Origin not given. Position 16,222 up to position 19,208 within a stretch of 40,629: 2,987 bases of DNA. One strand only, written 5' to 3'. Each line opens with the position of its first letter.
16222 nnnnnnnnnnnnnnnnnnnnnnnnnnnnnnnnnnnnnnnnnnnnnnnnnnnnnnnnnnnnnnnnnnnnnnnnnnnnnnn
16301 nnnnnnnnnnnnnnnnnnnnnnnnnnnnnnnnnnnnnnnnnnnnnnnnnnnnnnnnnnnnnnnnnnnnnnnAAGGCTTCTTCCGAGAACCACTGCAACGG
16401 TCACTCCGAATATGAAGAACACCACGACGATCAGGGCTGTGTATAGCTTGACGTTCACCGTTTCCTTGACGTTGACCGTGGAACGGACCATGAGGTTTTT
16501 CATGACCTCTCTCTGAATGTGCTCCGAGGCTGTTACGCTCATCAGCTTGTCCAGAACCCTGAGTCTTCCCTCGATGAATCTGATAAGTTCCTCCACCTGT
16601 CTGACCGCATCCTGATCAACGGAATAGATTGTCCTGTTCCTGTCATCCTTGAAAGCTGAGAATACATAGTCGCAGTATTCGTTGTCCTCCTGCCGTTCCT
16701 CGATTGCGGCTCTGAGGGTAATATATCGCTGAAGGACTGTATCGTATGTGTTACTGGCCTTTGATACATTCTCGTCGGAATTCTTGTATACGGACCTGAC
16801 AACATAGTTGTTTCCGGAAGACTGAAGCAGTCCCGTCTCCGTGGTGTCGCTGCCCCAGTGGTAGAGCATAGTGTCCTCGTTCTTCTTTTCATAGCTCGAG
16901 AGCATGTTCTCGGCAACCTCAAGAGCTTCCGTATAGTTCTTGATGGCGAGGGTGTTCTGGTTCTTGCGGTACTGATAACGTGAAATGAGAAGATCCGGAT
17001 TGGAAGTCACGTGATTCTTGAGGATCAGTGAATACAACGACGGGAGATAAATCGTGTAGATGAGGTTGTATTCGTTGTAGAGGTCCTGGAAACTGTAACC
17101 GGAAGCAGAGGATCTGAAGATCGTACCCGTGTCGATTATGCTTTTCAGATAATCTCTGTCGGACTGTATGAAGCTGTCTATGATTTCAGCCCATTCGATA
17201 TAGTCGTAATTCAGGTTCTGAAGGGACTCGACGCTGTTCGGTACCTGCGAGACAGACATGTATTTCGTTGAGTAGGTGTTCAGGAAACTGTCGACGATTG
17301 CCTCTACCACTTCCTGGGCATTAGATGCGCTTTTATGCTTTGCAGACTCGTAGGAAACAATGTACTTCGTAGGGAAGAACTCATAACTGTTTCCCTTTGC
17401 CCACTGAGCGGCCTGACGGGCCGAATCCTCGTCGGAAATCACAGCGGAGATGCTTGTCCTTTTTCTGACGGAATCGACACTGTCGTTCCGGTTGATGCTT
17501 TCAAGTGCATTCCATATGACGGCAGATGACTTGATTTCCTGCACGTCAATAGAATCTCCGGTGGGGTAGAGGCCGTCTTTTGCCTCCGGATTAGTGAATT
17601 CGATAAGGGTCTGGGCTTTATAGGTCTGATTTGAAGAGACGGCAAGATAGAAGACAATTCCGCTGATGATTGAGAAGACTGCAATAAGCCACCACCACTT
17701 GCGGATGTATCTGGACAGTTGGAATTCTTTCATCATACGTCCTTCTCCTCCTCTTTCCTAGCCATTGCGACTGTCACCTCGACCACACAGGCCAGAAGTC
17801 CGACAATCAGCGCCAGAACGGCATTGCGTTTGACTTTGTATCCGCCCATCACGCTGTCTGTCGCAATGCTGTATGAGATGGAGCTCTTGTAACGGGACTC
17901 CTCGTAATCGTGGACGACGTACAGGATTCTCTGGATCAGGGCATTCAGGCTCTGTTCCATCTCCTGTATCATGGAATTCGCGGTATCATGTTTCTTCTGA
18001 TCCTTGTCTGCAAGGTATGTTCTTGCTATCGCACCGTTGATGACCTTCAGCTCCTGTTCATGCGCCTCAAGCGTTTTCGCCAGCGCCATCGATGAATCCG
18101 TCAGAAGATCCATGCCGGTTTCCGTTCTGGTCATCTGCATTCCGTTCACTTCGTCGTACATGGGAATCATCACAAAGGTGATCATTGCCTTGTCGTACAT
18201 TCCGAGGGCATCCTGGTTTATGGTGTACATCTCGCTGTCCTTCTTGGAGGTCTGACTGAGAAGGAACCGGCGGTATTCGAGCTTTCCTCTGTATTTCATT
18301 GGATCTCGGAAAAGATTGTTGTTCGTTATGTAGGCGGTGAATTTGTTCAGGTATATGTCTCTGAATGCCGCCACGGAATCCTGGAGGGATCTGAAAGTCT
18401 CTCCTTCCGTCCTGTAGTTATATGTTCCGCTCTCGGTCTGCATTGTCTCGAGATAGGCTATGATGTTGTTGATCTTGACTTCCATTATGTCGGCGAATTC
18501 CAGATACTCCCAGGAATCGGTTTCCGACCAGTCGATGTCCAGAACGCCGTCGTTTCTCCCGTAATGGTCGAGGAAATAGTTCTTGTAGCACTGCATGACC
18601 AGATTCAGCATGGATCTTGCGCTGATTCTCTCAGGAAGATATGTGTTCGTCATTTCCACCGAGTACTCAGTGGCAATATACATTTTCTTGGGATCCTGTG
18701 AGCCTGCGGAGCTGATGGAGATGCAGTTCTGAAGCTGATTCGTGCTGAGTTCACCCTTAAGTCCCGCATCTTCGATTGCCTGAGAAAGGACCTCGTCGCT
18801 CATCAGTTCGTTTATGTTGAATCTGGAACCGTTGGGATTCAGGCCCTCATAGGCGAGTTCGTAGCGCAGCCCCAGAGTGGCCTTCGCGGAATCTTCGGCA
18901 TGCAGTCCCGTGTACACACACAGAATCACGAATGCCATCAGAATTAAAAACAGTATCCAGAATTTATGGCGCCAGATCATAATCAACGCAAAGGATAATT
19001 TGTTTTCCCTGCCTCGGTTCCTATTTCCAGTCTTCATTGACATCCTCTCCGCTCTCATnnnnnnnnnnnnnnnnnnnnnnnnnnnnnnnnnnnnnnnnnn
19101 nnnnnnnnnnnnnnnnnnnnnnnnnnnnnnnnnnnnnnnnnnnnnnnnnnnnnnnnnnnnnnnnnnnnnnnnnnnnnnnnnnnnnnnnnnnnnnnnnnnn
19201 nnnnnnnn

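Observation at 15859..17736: Polysaccharide co-polymerase carrying a catalytically dead GGDEF-like domain where a BY-kinase is expected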

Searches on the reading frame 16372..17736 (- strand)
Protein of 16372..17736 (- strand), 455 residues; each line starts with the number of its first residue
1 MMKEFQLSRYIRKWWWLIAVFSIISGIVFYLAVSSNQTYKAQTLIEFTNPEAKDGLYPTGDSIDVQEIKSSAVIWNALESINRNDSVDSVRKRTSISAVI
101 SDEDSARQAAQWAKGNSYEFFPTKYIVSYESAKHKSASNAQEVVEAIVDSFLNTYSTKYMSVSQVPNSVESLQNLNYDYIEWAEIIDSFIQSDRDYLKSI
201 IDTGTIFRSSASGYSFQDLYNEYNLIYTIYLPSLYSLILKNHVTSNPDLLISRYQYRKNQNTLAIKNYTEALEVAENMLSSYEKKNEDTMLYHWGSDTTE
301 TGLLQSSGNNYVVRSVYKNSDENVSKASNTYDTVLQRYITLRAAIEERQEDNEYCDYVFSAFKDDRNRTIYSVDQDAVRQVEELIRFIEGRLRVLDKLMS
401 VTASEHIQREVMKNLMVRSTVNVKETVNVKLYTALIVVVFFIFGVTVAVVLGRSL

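Call 35: search_protein_representatives(alignment_id=A2)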
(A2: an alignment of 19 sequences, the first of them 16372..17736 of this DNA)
Query: 19 sequences, 452 profile positions. Proteins with E-value up to 0.001 (for the whole library): 1259; up to 1e-10: 852; up to 1e-30: 261. The best 150 are listed.
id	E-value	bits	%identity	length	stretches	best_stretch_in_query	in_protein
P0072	2.7e-181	619.9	-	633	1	1-452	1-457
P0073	3.9e-146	504.0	-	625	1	1-452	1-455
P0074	3.0e-141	487.9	-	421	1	1-422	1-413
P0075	7.8e-135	466.7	-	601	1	1-451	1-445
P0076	2.0e-128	445.6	-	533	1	1-380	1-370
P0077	1.4e-127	442.8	-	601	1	1-451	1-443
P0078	1.3e-119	416.6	-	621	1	1-451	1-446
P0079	2.9e-115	402.2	-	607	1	1-450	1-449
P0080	3.0e-115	402.2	-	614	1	1-450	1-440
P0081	5.1e-115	401.4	-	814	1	1-450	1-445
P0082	2.3e-114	399.3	-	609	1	1-450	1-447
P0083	2.6e-114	399.1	-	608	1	1-451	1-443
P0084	4.6e-114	398.3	-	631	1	1-450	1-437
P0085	6.9e-114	397.7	-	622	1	1-451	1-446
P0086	1.1e-110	387.1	-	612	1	1-450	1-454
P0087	1.4e-110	386.7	-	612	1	1-451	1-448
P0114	2.2e-94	333.4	-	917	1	1-446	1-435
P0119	9.5e-91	321.4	-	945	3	6-445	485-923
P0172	2.0e-72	261.0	-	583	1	4-448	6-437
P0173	2.2e-72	260.9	-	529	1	10-450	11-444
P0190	5.9e-66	239.7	-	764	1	5-441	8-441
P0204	1.8e-57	211.7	-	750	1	6-448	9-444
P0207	1.4e-56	208.8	-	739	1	5-448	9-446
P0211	1.5e-54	202.1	-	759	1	6-446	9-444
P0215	2.7e-52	194.7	-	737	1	5-445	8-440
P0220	5.2e-51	190.4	-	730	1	4-436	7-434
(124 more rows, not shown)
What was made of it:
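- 16453..17631 (-): Ectodomain (residues 36-428): a small alpha/beta base plus very long helices. The ectodomain profile finds 1,259 representative clusters (call 35).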

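Call 37: predict_structure(alignment_id=A2)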
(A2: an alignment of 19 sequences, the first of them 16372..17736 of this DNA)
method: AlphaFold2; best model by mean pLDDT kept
length: 455 residues; sequences in the alignment: 19
mean_pLDDT: 80.1   pTM: 0.59
mean pLDDT of the five models: 80.1, 79.3, 78.5, 77.0, 73.7
residues with pLDDT >= 90: 168; 70-90: 181; 50-70: 79; < 50: 27
segments of 3 or more residues with pLDDT < 50: 297-306, 316-327
pLDDT, mean of each block of 10 residues (from residue 1): 57 71 74 77 84 56 78 93 90 89 83 80 86 86 92 77 63 79 92 89 76 90 95 94 91 95 96 92 81 56 49 48 50 88 95 93 86 88 94 90 82 78 74 67 71 59
secondary structure, 60 per line:
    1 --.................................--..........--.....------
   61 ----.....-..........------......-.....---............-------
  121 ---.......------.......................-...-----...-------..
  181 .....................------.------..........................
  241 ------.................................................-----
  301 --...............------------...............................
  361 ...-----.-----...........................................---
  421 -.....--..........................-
elements in order: H3-35 E38-47 H50-54 H65-69 H71-80 H87-92 E94-98 H102-113 E124-130 H137-159 H179-201 H216-240 H247-295 H303-317 H330-362 H375-414 E415-417 E422-426 H429-454

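Call 39: search_protein_families(library=pfam, proteins=[P0190, P0204, P0207, P0211, P0215, P0220, P0172, P0173, P0119, P0114], max_evalue=0.01)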
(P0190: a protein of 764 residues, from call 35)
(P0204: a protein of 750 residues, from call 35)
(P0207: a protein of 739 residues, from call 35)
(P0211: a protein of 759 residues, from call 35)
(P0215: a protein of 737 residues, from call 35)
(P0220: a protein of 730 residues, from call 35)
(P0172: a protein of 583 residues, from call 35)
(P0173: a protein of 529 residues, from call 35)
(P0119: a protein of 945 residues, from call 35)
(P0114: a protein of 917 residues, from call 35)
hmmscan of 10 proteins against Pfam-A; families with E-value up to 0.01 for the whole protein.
P0190 (764 aa): 2 families
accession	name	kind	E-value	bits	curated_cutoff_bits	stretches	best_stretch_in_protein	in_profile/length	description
PF00563.25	EAL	-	4e-59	200.3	31.3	1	502-723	12-236/236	EAL domain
PF02706.20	Wzz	-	0.0079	16.9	25.5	1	3-63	2-62/91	Chain length determinant protein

P0204 (750 aa): 2 families
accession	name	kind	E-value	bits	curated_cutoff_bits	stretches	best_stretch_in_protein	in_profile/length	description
PF00563.25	EAL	-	1.5e-50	172.2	31.3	1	492-716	12-236/236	EAL domain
PF02706.20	Wzz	-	0.0019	18.9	25.5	1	7-63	6-62/91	Chain length determinant protein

P0207 (739 aa): 2 families
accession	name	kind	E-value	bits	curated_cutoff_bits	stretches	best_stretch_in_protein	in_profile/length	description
PF00563.25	EAL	-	3.4e-59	200.5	31.3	1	494-721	9-236/236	EAL domain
PF02706.20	Wzz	-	0.00018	22.2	25.5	1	4-67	2-63/91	Chain length determinant protein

P0211 (759 aa): 2 families
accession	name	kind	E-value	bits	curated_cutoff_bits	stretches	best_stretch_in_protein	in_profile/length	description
PF00563.25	EAL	-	1.4e-20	74.1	31.3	1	505-723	14-233/236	EAL domain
PF00696.33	AA_kinase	-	0.007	16.6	24.9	0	574-616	1-42/234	Amino acid kinase family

P0215 (737 aa): 1 family
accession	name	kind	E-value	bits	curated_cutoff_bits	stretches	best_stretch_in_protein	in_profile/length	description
PF00563.25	EAL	-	1.7e-50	172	31.3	1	492-715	12-236/236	EAL domain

P0220 (730 aa): 2 families
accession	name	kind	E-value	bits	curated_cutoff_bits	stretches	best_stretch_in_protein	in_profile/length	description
PF00563.25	EAL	-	7.6e-41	140.5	31.3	1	495-716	11-236/236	EAL domain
PF02706.20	Wzz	-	0.00023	21.9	25.5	1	5-58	4-57/91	Chain length determinant protein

P0172 (583 aa): 1 family
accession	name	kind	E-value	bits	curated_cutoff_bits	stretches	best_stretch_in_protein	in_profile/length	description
PF02706.20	Wzz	-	0.0029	18.3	25.5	0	5-64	5-65/91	Chain length determinant protein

P0173 (529 aa): 0 families

P0119 (945 aa): 1 family
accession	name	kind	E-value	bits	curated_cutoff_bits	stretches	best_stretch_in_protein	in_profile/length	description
PF02706.20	Wzz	-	0.00037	21.2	25.5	1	479-531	2-55/91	Chain length determinant protein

P0114 (917 aa): 3 families
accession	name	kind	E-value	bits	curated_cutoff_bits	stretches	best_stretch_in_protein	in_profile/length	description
PF00990.26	GGDEF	-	1.3e-10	41.7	23.8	1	449-566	2-121/161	Diguanylate cyclase, GGDEF domain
PF00149.33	Metallophos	-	3.8e-09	37.7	21.5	1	691-855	2-189/191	Calcineurin-like phosphoesterase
PF02706.20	Wzz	-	6e-05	23.7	25.5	1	8-60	11-62/91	Chain length determinant protein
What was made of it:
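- On Polysaccharide co-polymerases (PCP/Wzz superfamily): Relatives reach 16.9-23.7 bits (call 39).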

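Call 40: fold_search(model_id=the predicted structure, library=pdb)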
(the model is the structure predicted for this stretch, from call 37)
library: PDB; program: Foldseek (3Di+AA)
matches with E <= 10: 720; with E <= 0.001: 4
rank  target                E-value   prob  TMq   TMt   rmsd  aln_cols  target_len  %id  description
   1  9r68_I                1.2e-04  1.00  0.23  0.17  29.8       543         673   10  CPS secretion pathway Wza-Wzc_C1 (Conf 2) (released 2026-03-04)
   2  9r62_K                3.1e-04  0.96  0.17  0.12  35.2       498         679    9  CPS co-polymerase Wzc_C1 (released 2026-03-04)
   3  9exq_A                8.3e-04  0.82  0.14  0.11  29.2       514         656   12  Wzc-K540M-3YE-N711Y MgADP C1 (released 2025-04-23)
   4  9r6b_I                9.7e-04  0.97  0.18  0.14  32.9       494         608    9  CPS secretion pathway Wza-Wzc (Conf 4) (released 2026-03-04)
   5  9i2q_A                2.3e-03  0.96  0.20  0.15  24.0       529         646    9  Wzc-K540M-3YE MgADP C1 (released 2025-04-30)
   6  9exo_A                2.5e-03  0.60  0.14  0.10  28.9       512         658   12  Wzc-K540M-2YE MgADP C1 (released 2025-04-23)
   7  7nhr_A                3.0e-03  0.57  0.14  0.11  29.2       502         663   12  Putative transmembrane protein Wzc K540M C1 (released 2021-08-25)
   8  7nib_A                5.8e-03  0.60  0.15  0.12  28.6       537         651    9  Wzc-K540M-4YE C1 (released 2021-08-25)
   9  8p3p_A                1.2e-02  0.75  0.18  0.23  33.2       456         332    9  Full-length bacterial polysaccharide co-polymerase WzzE mutant R267E from E. coli. C4 symmetry (released 2023-07-26)
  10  8p3o_A                1.4e-02  0.57  0.16  0.20  33.7       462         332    9  Full-length bacterial polysaccharide co-polymerase WzzE mutant R267A from E. coli. C4 symmetry (released 2023-07-26)
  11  6xj1_B                1.5e-02  0.47  0.11  0.15  28.7       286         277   12  Crystal Structure of CDC15 F-BAR Domain from Schizosaccharomyces pombe (released 2020-12-16)
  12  5c1f_A                3.5e-02  0.41  0.13  0.17  27.1       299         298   15  Structure of the Imp2 F-BAR domain (released 2016-01-27)
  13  8omv_B                3.6e-02  0.41  0.10  0.07  23.3       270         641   13  Crystal structure of the constitutively active S117E/S181E mutant of human IKK2 (released 2024-04-10)
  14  8omv_D                3.8e-02  0.38  0.11  0.09  23.8       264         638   13  Crystal structure of the constitutively active S117E/S181E mutant of human IKK2 (released 2024-04-10)
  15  4kik_B                4.4e-02  0.35  0.10  0.08  25.5       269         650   13  Human IkB kinase beta (released 2013-06-26)
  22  2yfb_B                9.3e-02  0.54  0.13  0.22  21.7       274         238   10  X-ray structure of McpS ligand binding domain in complex with succinate (released 2012-04-18)
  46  2yfb_A                2.6e-01  0.51  0.17  0.29  22.7       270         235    7  X-ray structure of McpS ligand binding domain in complex with succinate (released 2012-04-18)
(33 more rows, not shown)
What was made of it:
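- Closest known: PCP-2a Wzc. Same: The best structural matches to the ectodomain (call 40).
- Closest known: PCP-1 Wzz. Same: Full-length WzzE (8p3p) is among the top fold hits (call 40).
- The ectodomain's ten best fold matches are Wzc and WzzE (call 40). Lower-ranked fold hits include helical chemoreceptor sensor domains such as McpS 2yfb (call 40). The ten best fold hits are co-polymerases (call 40).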

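Call 43: find_encoding_contigs(protein=P0207, flank=8000, max_places=3)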
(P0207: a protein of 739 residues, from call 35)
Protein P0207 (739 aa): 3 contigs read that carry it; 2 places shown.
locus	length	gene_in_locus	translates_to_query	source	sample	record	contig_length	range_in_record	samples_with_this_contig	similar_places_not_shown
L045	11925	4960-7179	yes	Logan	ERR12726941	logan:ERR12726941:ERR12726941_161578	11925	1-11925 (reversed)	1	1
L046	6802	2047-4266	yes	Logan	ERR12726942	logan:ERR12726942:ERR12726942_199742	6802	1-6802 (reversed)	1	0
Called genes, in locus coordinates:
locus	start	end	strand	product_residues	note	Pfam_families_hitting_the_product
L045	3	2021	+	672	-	?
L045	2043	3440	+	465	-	PF04932:Wzy_C (weak)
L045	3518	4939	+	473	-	-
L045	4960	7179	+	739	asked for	PF00563:EAL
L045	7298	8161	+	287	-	PF00149:Metallophos, PF12850:Metallophos_2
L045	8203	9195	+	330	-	PF00535:Glycos_transf_2, PF10111:Glyco_tranf_2_2, PF13641:Glyco_tranf_2_3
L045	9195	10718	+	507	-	PF01554:MatE (weak), PF01943:Polysacc_synt, PF13440:Polysacc_synt_3 (weak), PF03023:MurJ (weak)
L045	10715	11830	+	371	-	PF04230:PS_pyruv_trans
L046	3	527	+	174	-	?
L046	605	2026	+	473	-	-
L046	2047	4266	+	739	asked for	PF00563:EAL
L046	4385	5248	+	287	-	PF00149:Metallophos, PF12850:Metallophos_2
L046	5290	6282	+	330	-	PF00535:Glycos_transf_2, PF10111:Glyco_tranf_2_2, PF13641:Glyco_tranf_2_3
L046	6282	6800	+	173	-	?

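Call 44: find_encoding_contigs(protein=P0190, flank=8000, max_places=3)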
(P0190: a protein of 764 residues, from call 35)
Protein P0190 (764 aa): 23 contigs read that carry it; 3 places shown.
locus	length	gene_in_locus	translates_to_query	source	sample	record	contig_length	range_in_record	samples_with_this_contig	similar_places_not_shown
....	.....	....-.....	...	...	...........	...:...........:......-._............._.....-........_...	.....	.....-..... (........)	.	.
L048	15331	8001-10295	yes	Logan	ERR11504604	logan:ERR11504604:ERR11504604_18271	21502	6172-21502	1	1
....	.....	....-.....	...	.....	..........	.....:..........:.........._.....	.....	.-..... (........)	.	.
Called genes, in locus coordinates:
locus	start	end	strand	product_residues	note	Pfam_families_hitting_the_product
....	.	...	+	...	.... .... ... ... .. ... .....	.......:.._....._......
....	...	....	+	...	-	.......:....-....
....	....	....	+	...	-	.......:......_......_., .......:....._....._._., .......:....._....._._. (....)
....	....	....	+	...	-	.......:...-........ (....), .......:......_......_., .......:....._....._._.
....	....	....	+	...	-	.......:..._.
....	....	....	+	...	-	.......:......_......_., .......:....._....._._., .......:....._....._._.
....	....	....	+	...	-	-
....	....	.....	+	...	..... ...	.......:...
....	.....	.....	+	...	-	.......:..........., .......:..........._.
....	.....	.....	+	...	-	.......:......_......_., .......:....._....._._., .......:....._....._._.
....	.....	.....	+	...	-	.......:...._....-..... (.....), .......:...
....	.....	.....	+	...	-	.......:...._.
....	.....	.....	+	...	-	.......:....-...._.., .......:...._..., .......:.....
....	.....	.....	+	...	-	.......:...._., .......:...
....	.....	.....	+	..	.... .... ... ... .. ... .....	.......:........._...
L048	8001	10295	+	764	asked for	PF00563:EAL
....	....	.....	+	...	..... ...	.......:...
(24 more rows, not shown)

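Call 49: find_encoding_contigs(protein=P0087, flank=10000, max_places=2)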
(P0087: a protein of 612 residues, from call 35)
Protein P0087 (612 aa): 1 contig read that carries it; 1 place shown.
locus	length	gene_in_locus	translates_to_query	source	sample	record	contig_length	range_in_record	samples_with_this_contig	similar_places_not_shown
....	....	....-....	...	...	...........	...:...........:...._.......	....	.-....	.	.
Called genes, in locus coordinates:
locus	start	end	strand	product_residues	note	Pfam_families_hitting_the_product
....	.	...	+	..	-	?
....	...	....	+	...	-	-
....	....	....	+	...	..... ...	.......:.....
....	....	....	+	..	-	?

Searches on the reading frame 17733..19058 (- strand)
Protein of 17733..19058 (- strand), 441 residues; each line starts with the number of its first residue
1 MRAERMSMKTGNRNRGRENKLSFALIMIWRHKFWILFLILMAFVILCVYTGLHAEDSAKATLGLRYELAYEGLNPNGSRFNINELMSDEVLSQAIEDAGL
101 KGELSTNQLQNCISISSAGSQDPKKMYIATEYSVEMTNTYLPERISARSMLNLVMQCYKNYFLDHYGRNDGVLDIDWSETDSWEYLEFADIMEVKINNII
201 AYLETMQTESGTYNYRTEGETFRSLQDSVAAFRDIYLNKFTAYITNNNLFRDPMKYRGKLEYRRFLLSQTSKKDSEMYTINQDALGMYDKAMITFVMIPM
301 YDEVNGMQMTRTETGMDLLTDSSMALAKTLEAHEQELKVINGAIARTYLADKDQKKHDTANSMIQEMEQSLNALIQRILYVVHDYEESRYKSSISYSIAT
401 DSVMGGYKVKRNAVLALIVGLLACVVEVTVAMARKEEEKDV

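Call 3: search_protein_families(library=pfam, proteins=[window:17733-19058:-], max_evalue=0.1)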
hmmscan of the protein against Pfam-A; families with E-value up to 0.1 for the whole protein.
window:17733-19058:- (441 aa): 1 family
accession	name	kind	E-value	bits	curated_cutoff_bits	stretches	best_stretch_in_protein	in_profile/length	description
PF02185.22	HR1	-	0.023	15.1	33.1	1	335-377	11-55/67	Hr1 repeat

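Call 4: search_protein_families(library=ncbifam, proteins=[window:17733-19058:-], max_evalue=0.1)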
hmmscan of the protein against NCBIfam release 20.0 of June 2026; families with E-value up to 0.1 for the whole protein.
window:17733-19058:- (441 aa): 0 families

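Call 24: search_protein_families(library=pfam, proteins=[window:17733-19058:-], max_evalue=10)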
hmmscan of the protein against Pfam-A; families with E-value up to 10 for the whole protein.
window:17733-19058:- (441 aa): 3 families
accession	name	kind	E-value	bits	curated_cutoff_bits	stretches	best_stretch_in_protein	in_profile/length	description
PF02185.22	HR1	-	0.023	15.1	33.1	1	335-377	11-55/67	Hr1 repeat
PF16526.10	CLZ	-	0.48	11.3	26.7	1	351-390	20-59/71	C-terminal leucine zipper domain of cyclic nucleotide-gated channels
PF24219.2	DUF7438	-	9.7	7.1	25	1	175-205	23-56/57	Family of unknown function (DUF7438)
